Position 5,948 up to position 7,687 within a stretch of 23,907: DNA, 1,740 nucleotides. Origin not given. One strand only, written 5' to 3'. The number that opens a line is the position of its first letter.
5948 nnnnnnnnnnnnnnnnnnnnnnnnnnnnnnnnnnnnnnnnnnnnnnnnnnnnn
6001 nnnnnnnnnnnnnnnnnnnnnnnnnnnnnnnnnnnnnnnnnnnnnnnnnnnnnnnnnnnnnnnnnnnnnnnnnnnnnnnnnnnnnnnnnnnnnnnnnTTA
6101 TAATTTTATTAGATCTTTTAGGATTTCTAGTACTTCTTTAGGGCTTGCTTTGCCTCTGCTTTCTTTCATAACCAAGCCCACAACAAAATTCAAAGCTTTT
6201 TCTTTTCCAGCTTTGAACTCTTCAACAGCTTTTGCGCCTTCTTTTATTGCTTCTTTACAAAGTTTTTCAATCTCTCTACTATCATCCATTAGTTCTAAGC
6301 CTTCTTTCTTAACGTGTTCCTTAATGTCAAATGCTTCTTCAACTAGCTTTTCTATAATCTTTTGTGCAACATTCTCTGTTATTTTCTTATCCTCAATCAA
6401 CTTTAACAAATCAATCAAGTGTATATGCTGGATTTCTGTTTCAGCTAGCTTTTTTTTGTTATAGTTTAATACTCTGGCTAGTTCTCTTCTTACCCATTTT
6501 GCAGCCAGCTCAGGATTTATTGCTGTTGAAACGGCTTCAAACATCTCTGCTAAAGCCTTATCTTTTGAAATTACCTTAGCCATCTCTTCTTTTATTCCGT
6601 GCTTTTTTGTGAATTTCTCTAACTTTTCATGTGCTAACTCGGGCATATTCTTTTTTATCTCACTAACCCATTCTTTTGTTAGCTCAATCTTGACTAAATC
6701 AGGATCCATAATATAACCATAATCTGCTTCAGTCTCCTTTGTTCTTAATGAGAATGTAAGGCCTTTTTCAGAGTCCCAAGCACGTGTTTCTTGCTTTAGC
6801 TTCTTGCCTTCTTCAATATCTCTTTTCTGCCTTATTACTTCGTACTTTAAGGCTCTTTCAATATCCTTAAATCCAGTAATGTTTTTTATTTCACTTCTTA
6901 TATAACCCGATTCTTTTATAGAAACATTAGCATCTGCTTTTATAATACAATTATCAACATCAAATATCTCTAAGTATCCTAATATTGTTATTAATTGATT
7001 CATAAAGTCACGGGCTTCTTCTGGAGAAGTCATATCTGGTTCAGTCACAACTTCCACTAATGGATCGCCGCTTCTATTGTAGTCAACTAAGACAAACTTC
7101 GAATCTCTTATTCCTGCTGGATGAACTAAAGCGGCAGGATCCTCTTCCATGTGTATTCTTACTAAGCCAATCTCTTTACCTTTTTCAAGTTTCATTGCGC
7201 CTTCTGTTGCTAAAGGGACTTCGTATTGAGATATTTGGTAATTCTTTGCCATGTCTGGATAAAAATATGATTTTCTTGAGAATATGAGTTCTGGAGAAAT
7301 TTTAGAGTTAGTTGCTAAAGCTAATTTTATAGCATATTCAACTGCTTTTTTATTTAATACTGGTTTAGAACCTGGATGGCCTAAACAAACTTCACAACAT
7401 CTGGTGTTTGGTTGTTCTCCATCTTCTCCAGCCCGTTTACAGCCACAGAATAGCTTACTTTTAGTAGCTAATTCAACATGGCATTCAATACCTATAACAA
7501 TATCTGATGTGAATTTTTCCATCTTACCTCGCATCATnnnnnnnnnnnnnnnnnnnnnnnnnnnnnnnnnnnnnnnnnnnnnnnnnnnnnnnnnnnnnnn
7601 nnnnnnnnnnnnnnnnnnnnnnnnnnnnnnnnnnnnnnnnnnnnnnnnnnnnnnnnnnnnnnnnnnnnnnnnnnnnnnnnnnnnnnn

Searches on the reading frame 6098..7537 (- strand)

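Call 8: search_protein_families(library=pfam, proteins=[window:6098-7537:-], max_evalue=0.0001)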
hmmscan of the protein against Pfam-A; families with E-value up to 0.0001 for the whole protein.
window:6098-7537:- (479 aa): 2 families
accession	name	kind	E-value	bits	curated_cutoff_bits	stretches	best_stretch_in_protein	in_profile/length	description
PF02934.20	GatB_N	-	3.7e-93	312.1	23.4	1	13-291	1-276/277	GatB/GatE catalytic domain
PF02637.23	GatB_Yqey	-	2.4e-38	131.7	27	1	332-476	2-147/148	GatB domain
